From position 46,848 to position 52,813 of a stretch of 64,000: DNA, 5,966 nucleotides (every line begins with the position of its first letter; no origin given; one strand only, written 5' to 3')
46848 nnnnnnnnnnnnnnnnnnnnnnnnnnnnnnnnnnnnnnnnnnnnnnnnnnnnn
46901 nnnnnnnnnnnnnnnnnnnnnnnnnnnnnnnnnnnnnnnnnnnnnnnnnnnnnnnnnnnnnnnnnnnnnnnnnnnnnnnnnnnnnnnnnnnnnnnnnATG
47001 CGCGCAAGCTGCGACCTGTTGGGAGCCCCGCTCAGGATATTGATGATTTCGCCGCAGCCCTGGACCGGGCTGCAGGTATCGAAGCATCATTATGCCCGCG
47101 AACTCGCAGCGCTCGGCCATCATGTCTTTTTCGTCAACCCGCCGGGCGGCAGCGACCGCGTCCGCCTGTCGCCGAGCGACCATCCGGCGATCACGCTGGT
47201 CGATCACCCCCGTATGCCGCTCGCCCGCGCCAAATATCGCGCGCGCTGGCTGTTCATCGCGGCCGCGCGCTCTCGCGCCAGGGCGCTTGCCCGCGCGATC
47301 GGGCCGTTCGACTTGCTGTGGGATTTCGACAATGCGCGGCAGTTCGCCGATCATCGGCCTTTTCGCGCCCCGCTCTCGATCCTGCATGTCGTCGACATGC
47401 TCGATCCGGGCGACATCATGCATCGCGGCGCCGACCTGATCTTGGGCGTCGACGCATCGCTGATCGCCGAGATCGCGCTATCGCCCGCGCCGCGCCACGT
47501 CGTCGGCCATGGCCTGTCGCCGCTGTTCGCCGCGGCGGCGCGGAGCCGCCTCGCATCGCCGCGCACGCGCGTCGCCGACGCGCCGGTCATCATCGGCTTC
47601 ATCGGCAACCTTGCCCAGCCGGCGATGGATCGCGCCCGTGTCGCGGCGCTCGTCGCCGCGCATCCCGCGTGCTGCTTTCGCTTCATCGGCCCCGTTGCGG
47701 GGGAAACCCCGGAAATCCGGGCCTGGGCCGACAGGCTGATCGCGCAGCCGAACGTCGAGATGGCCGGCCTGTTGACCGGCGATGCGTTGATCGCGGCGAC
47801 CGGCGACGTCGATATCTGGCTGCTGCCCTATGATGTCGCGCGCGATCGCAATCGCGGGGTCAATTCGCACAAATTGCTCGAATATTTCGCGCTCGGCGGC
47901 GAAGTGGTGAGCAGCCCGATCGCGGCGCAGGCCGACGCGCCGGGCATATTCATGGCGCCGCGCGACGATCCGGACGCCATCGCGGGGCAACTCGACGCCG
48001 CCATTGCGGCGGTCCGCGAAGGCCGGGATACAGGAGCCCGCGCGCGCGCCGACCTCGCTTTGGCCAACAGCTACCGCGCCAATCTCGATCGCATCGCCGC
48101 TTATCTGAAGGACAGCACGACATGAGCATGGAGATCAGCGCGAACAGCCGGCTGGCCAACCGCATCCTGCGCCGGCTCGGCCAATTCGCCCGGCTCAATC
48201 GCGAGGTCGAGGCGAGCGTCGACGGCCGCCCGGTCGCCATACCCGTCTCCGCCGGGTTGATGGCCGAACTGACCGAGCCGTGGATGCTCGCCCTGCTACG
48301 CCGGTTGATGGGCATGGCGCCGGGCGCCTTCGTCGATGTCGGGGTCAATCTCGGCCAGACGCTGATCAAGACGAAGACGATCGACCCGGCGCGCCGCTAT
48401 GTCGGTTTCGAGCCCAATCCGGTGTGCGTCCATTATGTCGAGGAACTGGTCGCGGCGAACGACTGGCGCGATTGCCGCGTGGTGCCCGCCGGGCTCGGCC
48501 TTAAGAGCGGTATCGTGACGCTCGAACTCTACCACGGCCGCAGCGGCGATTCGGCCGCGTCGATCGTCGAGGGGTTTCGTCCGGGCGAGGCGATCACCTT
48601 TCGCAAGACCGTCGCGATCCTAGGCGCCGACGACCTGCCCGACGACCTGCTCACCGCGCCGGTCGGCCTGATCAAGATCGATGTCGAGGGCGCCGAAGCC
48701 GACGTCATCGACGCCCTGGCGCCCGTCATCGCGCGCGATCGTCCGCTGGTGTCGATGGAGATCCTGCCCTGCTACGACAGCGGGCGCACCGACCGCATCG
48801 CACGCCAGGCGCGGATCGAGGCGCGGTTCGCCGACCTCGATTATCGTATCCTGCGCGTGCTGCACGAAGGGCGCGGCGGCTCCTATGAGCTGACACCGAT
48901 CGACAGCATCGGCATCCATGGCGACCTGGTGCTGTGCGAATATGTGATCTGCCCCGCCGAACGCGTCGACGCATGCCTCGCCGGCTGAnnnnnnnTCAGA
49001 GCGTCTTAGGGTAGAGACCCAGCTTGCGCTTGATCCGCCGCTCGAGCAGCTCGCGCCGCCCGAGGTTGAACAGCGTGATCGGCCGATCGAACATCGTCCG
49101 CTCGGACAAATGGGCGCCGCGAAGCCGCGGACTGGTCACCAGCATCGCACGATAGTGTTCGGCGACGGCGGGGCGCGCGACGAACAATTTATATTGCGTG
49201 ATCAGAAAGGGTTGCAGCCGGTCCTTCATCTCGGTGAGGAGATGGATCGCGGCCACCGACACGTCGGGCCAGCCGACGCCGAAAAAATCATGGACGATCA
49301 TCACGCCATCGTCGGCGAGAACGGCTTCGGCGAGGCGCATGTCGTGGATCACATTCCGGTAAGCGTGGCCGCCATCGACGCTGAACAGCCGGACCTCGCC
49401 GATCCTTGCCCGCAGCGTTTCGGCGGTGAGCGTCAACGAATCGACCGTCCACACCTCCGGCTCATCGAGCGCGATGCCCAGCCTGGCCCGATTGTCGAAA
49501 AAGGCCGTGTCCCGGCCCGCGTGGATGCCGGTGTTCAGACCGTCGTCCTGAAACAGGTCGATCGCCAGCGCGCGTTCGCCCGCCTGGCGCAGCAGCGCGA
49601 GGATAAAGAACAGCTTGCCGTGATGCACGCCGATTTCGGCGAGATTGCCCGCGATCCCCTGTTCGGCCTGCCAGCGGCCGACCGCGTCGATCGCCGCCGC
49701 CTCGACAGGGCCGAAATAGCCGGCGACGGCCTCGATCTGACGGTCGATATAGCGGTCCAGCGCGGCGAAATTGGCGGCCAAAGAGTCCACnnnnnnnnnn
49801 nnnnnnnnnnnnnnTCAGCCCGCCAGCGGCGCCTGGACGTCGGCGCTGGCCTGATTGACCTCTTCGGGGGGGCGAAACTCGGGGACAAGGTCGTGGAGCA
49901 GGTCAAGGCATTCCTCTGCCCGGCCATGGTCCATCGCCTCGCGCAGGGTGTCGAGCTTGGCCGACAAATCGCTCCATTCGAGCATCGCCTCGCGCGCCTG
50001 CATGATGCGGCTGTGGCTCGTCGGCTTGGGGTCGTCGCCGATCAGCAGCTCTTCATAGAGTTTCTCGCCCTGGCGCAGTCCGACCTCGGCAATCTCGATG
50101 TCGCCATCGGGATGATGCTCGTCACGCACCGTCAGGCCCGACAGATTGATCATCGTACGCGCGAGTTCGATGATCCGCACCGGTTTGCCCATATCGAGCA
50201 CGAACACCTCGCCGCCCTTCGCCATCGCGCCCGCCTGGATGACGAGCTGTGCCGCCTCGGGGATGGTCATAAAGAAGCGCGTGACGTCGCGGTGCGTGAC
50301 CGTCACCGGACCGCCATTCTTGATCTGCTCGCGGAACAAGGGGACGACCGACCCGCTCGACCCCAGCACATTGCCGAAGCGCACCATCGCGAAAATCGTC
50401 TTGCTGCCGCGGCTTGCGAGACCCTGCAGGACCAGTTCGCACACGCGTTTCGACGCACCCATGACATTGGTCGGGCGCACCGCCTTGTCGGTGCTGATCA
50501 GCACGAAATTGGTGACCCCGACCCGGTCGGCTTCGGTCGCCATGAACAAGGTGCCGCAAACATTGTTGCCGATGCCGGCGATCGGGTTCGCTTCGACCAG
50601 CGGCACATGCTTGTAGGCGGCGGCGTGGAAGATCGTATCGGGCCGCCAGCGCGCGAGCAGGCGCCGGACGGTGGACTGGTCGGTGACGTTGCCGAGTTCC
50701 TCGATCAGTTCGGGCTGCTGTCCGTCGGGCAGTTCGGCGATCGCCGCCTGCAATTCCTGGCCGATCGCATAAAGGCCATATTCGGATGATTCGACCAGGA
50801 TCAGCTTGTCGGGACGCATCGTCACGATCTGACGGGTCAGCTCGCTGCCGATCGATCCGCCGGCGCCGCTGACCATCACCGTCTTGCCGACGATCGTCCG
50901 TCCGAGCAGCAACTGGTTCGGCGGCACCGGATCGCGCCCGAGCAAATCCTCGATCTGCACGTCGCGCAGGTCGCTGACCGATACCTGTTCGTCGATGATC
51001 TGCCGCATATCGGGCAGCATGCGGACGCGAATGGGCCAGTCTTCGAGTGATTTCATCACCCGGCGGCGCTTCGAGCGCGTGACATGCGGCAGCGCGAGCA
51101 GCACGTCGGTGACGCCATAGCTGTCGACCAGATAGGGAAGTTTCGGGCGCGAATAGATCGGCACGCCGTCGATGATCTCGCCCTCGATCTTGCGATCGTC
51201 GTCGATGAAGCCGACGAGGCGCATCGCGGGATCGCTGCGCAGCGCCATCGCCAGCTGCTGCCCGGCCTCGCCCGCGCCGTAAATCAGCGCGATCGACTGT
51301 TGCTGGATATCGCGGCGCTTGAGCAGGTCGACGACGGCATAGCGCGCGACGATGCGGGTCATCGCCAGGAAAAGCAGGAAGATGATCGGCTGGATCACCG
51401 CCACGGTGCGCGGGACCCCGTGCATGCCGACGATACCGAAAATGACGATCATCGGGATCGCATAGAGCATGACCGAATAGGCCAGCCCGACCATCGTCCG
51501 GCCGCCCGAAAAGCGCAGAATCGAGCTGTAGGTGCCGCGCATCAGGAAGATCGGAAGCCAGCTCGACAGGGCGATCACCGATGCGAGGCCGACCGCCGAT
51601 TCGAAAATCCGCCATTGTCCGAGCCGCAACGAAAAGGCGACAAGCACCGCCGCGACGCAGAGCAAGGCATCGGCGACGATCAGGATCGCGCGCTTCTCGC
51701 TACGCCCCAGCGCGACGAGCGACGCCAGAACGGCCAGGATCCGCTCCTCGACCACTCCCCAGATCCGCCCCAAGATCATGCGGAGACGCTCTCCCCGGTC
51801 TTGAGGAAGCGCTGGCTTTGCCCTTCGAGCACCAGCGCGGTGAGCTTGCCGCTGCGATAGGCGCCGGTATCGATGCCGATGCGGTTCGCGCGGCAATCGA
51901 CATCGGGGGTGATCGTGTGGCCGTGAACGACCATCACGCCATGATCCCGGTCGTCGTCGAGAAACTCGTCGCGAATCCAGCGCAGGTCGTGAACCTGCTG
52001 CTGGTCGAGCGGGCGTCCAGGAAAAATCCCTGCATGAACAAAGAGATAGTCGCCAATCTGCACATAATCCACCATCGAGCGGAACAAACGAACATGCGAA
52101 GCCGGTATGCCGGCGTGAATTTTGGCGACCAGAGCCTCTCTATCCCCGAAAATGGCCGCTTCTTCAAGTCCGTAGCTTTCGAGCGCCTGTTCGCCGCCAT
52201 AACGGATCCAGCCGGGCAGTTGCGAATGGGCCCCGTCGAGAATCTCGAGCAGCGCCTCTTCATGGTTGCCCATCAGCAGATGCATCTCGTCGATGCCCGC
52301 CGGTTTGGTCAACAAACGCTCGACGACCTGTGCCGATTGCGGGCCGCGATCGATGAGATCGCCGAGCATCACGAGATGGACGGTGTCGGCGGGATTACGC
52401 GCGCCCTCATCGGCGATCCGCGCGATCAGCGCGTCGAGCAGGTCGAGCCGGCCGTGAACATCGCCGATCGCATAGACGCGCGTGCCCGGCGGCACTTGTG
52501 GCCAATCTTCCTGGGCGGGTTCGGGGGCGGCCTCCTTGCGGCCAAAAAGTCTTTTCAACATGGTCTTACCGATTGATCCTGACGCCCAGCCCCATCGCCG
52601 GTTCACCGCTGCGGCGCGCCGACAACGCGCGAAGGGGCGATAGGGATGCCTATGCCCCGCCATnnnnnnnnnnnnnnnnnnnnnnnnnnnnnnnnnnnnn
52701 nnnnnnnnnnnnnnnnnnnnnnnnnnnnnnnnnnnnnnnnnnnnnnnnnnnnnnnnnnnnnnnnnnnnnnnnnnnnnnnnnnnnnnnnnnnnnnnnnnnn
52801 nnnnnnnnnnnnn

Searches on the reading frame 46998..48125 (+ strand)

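Call 3: search_protein_families(library=pfam, proteins=[window:46998-48125:+])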
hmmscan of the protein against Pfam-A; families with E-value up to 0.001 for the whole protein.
window:46998-48125:+ (375 aa): 1 family
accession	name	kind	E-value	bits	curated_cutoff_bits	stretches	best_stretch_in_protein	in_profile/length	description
PF13692.12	Glyco_trans_1_4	-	3.5e-06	27.8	27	1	198-334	3-138/142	Glycosyl transferases group 1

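Call 4: search_protein_families(library=ncbifam, proteins=[window:46998-48125:+])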
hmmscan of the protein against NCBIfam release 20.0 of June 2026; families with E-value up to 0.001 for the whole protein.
window:46998-48125:+ (375 aa): 1 family
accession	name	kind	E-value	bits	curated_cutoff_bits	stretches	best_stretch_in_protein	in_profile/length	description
NF047676.1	TeichurnBiosyTuaH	equivalog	8.8e-06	24.8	550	1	195-306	213-319/384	teichuronic acid biosynthesis protein TuaH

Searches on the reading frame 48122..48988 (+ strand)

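Call 3: search_protein_families(library=pfam, proteins=[window:48122-48988:+])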
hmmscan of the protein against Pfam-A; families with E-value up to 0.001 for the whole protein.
window:48122-48988:+ (288 aa): 1 family
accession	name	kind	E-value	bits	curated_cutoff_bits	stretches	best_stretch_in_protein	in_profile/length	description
PF05050.19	Methyltransf_21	-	5.2e-08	33.6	22.7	1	72-215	1-149/173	Methyltransferase FkbM domain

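Call 4: search_protein_families(library=ncbifam, proteins=[window:48122-48988:+])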
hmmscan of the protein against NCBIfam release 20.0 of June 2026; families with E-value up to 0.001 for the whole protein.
window:48122-48988:+ (288 aa): 1 family
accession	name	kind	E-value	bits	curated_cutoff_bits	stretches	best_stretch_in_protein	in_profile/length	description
TIGR01444.1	fkbM_fam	subfamily_domain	9.3e-19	68.3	37.7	1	70-214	2-142/143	FkbM family methyltransferase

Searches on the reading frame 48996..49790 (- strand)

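Call 26: search_protein_families(library=pfam, proteins=[window:48996-49790:-], max_evalue=0.0001)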
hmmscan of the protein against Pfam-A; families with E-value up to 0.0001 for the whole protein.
window:48996-49790:- (264 aa): 1 family
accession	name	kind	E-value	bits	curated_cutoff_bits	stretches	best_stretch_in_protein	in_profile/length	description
PF13578.12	Methyltransf_24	-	1.3e-13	52.2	26.3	1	52-169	2-105/105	Methyltransferase domain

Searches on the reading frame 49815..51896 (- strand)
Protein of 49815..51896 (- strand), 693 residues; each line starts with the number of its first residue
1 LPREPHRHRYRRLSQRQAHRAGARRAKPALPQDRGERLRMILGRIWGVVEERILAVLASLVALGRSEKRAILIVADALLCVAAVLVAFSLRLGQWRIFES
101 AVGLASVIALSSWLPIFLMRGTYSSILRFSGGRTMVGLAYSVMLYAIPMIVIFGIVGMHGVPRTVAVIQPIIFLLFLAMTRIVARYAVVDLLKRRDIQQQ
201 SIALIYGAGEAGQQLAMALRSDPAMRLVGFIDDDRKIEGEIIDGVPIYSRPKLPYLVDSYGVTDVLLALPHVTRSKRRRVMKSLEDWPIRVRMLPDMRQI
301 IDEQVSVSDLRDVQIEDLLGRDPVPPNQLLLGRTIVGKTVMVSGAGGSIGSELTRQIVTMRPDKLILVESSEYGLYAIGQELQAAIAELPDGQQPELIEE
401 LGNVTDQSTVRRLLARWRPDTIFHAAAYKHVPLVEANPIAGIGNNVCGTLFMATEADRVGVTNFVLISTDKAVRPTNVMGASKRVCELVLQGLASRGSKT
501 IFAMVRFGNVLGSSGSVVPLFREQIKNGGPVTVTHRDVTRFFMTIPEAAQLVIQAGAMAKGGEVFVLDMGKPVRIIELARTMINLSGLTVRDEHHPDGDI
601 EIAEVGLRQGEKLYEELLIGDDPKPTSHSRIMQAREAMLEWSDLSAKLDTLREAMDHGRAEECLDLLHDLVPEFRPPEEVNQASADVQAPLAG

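Call 26: search_protein_families(library=pfam, proteins=[window:49815-51896:-], max_evalue=0.0001)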
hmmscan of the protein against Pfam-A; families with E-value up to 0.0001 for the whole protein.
window:49815-51896:- (693 aa): 5 families
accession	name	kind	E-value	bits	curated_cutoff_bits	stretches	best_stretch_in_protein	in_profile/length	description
PF02719.21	Polysacc_synt_2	-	9.7e-114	379.9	20.2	1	340-635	1-292/293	Polysaccharide biosynthesis protein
PF01370.27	Epimerase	-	5.6e-16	59.1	20.9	1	340-564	1-236/240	NAD dependent epimerase/dehydratase family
PF04321.23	RmlD_sub_bind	-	2.6e-10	40.3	27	1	339-471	2-103/287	RmlD substrate binding domain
PF16363.11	GDP_Man_Dehyd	-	8.7e-10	39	27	1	341-470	1-130/332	GDP-mannose 4,6 dehydratase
PF13727.12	CoA_binding_3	-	6.7e-08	33.2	25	1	161-295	43-175/175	CoA-binding domain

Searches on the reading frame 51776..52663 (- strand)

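Call 26: search_protein_families(library=pfam, proteins=[window:51776-52663:-], max_evalue=0.0001)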
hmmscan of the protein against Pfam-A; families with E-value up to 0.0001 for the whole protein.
window:51776-52663:- (295 aa): 1 family
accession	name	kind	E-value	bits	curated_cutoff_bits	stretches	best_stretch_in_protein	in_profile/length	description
PF00149.33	Metallophos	-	1.2e-14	55.6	21.5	1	62-253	2-159/191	Calcineurin-like phosphoesterase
